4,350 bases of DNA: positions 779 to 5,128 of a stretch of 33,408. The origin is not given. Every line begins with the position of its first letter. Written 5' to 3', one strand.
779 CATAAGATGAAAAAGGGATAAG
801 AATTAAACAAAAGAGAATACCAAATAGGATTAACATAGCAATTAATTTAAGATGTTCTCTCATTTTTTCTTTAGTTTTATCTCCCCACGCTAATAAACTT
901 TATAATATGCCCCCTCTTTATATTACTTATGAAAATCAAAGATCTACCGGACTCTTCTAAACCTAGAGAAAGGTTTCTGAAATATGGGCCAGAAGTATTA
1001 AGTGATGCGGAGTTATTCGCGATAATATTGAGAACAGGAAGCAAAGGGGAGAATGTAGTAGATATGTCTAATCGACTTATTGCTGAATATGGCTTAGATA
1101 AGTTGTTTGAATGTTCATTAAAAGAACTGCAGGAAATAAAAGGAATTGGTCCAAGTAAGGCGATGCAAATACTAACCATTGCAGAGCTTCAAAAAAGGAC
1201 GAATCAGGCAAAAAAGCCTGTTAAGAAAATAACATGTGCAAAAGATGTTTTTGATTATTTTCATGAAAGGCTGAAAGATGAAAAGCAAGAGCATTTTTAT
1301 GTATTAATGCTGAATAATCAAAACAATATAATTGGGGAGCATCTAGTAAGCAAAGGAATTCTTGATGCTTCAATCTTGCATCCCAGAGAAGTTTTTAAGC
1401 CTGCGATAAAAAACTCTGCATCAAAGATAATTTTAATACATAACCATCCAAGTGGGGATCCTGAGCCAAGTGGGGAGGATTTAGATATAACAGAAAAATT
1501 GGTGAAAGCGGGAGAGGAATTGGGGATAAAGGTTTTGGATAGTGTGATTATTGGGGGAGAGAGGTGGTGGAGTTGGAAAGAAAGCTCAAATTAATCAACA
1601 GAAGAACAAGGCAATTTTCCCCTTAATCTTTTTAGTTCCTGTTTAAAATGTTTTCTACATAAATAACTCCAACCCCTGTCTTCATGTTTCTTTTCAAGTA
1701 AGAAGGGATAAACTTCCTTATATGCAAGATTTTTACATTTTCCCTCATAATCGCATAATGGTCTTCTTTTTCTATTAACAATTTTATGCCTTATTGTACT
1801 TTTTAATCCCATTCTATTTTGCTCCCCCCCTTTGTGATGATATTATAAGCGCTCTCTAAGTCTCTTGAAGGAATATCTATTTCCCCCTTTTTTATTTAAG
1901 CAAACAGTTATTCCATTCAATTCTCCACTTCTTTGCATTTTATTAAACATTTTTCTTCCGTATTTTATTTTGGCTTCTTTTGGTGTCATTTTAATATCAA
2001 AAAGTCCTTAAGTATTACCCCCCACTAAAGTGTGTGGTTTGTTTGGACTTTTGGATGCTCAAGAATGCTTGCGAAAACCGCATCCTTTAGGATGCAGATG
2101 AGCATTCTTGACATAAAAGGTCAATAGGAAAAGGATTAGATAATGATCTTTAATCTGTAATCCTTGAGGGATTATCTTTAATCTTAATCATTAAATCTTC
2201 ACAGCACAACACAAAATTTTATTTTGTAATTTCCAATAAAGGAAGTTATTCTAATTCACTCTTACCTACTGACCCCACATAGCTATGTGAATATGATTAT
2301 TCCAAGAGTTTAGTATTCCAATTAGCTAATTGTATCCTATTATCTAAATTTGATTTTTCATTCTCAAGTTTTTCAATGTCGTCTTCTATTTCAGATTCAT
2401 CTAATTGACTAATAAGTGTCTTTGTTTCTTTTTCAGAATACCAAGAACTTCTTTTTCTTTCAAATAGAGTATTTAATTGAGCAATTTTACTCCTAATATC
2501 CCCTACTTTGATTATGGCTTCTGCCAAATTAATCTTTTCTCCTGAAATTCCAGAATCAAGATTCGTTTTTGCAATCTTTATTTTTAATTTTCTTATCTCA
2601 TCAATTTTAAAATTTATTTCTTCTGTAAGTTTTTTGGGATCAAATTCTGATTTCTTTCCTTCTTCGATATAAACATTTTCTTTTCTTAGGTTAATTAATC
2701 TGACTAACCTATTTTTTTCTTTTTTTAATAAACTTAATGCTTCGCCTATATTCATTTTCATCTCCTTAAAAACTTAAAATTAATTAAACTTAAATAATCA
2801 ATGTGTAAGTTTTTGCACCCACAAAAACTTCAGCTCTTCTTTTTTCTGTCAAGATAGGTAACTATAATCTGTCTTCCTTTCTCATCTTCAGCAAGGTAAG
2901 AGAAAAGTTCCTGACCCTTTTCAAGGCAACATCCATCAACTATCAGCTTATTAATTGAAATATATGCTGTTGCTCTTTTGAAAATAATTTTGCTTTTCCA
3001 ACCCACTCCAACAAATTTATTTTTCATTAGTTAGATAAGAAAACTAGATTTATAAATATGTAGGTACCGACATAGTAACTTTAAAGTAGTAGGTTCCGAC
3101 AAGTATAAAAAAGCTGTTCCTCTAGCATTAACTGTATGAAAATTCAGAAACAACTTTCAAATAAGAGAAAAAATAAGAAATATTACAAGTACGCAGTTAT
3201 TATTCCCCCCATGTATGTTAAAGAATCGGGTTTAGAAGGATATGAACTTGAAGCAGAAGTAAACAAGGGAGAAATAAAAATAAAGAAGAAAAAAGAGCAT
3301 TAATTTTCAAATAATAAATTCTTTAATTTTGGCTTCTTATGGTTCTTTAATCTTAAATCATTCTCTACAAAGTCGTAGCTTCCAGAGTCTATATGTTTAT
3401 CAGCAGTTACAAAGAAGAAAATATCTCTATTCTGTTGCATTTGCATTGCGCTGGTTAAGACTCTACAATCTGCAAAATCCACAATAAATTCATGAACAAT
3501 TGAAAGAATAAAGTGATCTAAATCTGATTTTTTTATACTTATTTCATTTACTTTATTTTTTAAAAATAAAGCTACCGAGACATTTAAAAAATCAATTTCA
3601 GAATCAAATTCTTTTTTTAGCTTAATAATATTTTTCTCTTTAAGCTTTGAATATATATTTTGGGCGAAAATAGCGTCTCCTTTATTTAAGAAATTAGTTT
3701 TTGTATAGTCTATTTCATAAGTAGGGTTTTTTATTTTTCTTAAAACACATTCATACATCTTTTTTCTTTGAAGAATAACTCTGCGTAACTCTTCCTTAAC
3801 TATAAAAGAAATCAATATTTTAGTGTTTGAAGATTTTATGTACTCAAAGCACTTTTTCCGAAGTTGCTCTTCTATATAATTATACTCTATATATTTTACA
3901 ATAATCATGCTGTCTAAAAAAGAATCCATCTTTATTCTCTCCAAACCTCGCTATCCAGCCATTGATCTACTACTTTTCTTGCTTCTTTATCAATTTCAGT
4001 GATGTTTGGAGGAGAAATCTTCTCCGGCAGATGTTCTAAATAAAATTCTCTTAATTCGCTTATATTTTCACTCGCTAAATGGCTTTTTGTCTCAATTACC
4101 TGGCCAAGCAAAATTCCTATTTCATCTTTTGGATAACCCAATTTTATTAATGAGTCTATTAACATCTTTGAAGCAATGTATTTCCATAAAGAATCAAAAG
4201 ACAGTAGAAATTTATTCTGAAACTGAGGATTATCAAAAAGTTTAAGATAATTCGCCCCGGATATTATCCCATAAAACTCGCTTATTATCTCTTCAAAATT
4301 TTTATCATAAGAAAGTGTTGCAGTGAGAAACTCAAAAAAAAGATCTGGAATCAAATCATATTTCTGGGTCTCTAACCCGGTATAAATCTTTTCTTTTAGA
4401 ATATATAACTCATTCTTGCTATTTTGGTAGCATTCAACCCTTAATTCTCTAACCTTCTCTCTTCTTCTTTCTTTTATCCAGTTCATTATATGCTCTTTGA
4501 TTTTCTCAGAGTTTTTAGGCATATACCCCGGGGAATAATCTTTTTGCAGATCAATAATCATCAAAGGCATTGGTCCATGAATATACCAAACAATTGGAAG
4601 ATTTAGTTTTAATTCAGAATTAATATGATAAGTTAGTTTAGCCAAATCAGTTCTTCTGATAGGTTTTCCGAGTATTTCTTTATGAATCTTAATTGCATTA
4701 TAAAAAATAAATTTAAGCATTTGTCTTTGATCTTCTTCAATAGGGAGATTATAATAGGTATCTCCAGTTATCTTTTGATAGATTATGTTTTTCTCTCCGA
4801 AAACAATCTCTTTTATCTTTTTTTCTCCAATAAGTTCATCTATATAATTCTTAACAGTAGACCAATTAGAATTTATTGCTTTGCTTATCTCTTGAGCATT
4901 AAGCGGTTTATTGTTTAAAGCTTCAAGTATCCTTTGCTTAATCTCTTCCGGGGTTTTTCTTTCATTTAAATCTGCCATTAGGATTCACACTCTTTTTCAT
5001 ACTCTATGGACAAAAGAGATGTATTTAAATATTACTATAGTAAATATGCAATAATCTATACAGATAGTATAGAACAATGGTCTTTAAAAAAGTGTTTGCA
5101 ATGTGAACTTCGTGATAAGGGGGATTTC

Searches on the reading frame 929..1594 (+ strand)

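Call 48: search_protein_families(library=pfam, proteins=[window:929-1594:+], max_evalue=0.01)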
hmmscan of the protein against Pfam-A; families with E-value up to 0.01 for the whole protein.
window:929-1594:+ (221 aa): 5 families
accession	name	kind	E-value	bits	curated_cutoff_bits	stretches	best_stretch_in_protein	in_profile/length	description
PF04002.20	RadC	-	1.9e-43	147.7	22.1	1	101-219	1-119/121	RadC-like JAB domain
PF20582.4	UPF0758_N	-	1.7e-27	95.7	27.1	1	3-79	1-77/77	UPF0758 N-terminal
PF00633.29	HHH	-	3.9e-05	23.7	24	1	56-82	2-28/30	Helix-hairpin-helix motif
PF14464.11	Prok-JAB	-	0.0038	17.5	25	1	118-203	30-95/114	Prokaryotic homologs of the JAB domain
PF12826.13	HHH_2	-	0.0077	16.8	27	0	50-83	19-53/64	Helix-hairpin-helix motif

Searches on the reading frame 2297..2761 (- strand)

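Call 48: search_protein_families(library=pfam, proteins=[window:2297-2761:-], max_evalue=0.01)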
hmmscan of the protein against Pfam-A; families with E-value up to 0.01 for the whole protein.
window:2297-2761:- (154 aa): 1 family
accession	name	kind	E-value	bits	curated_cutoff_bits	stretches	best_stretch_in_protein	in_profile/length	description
PF20935.2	DUF6847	-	5.7e-17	62.4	27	1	16-152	5-141/141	Family of unknown function (DUF6847)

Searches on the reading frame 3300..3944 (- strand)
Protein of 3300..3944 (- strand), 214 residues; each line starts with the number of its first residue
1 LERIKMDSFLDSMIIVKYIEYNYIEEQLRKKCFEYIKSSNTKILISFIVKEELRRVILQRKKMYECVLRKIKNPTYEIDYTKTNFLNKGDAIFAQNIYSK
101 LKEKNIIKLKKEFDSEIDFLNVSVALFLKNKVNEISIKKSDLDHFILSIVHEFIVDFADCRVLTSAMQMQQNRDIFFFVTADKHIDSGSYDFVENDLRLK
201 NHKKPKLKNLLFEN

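Call 48: search_protein_families(library=pfam, proteins=[window:3300-3944:-], max_evalue=0.01)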
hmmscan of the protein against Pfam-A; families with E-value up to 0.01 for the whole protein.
window:3300-3944:- (214 aa): 0 families

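Call 105: search_solved_structures(query=window:3300-3944:-, max_evalue=1)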
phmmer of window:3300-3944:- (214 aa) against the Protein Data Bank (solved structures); distinct sequences matched with E-value up to 1: 1.
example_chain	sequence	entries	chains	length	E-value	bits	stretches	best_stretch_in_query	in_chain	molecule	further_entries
8j07_M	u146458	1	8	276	0.41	13.7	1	71-115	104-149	Radial spoke head protein 9 homolog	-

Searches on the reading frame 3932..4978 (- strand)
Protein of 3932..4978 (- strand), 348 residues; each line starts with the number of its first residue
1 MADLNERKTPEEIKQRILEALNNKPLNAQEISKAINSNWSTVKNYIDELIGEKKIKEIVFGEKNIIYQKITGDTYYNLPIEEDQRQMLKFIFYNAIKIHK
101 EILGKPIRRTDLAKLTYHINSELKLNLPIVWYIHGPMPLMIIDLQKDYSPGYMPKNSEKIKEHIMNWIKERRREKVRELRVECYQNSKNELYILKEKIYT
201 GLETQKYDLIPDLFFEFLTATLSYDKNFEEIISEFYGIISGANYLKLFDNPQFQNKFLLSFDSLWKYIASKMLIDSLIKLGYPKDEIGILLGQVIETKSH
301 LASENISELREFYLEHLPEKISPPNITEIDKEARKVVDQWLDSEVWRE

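Call 48: search_protein_families(library=pfam, proteins=[window:3932-4978:-], max_evalue=0.01)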
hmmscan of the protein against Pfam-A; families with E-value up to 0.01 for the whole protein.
window:3932-4978:- (348 aa): 2 families
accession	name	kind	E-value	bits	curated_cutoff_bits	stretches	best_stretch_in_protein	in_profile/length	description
PF14947.12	HTH_45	-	0.00018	21.9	25.5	1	11-57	5-51/77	Winged helix-turn-helix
PF07106.19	TBPIP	-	0.0048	17.2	22.8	0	22-67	13-59/62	TBPIP/Hop2 winged helix domain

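Call 104: search_solved_structures(query=window:3932-4978:-, max_evalue=1)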
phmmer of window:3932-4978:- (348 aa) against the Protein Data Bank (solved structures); distinct sequences matched with E-value up to 1: 1.
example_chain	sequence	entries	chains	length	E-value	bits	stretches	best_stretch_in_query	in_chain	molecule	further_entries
4w8v_A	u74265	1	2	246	0.38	13.2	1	82-148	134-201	CRISPR system Cmr subunit Cmr6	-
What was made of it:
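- Tried and rejected: A search for a recombinase among unannotated ORFs 3300-3944 and 3932-4978 found nothing (calls 104, 105).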
